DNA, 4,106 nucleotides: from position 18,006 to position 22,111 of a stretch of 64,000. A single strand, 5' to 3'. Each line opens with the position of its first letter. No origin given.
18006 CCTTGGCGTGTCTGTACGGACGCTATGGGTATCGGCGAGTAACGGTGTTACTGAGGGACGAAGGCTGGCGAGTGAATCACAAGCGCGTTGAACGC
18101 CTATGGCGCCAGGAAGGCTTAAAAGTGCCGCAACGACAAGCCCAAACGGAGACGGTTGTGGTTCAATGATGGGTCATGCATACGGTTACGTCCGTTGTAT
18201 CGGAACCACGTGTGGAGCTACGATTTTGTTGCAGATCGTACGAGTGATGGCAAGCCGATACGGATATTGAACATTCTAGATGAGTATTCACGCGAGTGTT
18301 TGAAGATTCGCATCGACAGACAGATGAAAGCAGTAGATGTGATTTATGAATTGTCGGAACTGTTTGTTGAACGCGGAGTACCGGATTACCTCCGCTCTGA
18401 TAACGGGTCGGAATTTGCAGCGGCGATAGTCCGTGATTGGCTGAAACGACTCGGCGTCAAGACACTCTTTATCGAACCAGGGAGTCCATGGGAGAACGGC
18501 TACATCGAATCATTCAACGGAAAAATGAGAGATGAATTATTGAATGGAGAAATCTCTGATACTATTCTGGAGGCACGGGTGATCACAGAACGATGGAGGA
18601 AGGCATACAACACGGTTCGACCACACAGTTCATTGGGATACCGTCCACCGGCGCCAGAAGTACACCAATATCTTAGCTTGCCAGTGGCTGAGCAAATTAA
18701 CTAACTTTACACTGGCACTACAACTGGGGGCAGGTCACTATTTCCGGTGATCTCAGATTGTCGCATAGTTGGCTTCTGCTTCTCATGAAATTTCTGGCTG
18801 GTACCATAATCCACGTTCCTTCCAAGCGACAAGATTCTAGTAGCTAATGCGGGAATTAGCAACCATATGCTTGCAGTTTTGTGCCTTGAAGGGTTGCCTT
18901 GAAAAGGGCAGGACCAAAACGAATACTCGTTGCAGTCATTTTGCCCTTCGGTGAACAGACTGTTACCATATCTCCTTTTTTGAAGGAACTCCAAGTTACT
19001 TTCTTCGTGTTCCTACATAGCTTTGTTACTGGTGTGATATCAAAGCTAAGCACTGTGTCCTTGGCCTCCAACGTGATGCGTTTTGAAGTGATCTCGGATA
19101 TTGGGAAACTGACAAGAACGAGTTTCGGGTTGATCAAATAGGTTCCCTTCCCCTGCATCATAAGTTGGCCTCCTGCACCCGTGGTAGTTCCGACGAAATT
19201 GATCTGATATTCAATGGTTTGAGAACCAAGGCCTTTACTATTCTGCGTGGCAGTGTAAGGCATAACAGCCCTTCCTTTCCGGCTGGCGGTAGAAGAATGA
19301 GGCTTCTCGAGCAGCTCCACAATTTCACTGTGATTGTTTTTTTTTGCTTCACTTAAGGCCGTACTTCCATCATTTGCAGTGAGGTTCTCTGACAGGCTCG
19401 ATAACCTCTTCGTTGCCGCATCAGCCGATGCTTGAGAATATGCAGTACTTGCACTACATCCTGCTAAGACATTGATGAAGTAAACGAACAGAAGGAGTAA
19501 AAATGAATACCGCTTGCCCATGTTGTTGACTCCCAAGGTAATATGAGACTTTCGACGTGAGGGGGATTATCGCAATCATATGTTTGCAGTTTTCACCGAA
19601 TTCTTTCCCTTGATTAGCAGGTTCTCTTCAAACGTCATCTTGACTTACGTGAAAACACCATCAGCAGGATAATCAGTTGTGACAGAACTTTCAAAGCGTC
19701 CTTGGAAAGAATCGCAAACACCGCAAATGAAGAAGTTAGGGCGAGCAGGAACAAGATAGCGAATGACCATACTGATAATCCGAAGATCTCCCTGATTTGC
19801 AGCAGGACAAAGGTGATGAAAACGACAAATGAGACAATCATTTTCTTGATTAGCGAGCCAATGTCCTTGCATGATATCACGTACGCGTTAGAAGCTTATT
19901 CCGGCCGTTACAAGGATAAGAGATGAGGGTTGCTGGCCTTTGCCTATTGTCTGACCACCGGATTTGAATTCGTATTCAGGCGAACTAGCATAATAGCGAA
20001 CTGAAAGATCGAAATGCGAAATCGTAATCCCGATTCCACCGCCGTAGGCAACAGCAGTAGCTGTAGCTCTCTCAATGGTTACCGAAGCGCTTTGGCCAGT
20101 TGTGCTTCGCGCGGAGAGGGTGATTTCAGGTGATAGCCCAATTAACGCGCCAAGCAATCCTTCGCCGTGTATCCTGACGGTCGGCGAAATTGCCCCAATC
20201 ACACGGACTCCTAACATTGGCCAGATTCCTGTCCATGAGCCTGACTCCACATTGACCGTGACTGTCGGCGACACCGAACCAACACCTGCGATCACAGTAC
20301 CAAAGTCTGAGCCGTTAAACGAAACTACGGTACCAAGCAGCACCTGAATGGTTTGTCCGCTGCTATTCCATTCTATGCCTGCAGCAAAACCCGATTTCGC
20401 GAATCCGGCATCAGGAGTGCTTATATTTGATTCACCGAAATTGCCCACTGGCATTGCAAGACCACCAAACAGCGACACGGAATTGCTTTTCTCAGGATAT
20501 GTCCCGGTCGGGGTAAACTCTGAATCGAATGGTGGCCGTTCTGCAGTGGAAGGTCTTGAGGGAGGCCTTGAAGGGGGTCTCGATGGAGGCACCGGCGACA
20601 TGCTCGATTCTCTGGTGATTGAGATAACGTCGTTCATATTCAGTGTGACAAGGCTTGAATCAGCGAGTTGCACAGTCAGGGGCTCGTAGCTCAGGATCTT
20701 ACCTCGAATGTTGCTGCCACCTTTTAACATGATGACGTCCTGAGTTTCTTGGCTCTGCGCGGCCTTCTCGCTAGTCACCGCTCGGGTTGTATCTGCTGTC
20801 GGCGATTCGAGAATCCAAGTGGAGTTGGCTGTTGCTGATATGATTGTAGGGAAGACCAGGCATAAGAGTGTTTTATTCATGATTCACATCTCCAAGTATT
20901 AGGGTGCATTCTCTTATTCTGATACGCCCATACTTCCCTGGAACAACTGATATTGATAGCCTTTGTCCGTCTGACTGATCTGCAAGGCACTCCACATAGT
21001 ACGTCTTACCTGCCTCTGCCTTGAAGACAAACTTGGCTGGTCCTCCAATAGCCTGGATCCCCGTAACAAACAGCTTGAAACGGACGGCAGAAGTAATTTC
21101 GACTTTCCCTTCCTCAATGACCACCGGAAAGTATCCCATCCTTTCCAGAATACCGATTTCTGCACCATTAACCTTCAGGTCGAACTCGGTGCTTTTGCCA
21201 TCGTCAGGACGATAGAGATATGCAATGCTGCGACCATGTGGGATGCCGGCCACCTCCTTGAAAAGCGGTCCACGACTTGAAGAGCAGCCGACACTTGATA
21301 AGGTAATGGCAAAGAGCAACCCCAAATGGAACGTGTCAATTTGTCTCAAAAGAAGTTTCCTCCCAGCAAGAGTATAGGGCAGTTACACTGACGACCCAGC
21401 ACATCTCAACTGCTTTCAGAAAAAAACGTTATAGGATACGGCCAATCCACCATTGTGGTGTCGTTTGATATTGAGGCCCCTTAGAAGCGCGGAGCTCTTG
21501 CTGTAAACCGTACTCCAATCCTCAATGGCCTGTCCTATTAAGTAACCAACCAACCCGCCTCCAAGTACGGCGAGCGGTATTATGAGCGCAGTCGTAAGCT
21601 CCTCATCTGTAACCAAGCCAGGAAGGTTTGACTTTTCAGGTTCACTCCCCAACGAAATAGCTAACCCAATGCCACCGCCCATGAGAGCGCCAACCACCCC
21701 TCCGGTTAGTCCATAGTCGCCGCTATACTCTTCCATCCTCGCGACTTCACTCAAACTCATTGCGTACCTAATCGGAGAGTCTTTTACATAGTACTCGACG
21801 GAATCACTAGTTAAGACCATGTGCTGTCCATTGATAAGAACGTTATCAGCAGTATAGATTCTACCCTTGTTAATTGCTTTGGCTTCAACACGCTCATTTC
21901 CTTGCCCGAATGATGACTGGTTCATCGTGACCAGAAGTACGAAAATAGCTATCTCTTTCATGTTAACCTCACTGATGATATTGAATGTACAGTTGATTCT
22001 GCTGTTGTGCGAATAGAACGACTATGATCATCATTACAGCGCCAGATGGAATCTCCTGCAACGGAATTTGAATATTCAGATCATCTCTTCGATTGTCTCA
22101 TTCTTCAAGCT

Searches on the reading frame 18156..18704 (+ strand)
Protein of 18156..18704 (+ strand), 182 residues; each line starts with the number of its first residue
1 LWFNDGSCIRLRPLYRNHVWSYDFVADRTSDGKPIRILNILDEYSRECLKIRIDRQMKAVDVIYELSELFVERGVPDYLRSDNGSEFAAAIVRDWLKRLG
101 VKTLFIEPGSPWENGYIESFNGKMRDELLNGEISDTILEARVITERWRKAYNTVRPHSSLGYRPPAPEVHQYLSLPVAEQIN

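Call 55: search_protein_families(library=pfam, proteins=[window:18156-18704:+], max_evalue=0.01)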
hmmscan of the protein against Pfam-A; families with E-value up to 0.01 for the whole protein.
window:18156-18704:+ (182 aa): 2 families
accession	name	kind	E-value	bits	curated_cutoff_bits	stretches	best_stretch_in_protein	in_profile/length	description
PF13683.12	rve_3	-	2e-28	98.3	26.5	1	100-165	2-67/67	Integrase core domain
PF00665.32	rve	-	8.6e-19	68.1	32.6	1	17-111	5-102/102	Integrase core domain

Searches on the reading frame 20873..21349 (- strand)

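Call 55: search_protein_families(library=pfam, proteins=[window:20873-21349:-], max_evalue=0.01)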
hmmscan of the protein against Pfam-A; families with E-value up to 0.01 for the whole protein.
window:20873-21349:- (158 aa): 1 family
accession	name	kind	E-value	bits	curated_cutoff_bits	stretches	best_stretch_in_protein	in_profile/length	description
PF11008.14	DUF2846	-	5.3e-09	36.5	34.3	1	39-126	3-83/92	Protein of unknown function (DUF2846)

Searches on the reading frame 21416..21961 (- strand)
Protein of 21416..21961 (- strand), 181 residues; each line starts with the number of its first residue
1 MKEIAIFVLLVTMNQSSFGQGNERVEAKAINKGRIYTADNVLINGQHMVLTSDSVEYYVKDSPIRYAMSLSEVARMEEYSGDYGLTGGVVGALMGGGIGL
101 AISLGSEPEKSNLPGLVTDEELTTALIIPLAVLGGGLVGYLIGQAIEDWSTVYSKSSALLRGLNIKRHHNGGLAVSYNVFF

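Call 55: search_protein_families(library=pfam, proteins=[window:21416-21961:-], max_evalue=0.01)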
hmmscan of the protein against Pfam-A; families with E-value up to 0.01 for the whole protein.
window:21416-21961:- (181 aa): 1 family
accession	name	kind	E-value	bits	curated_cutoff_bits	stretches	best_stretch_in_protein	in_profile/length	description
PF05433.20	Rick_17kDa_Anti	-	0.0031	17.8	24.2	0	133-146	4-17/43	Glycine zipper 2TM domain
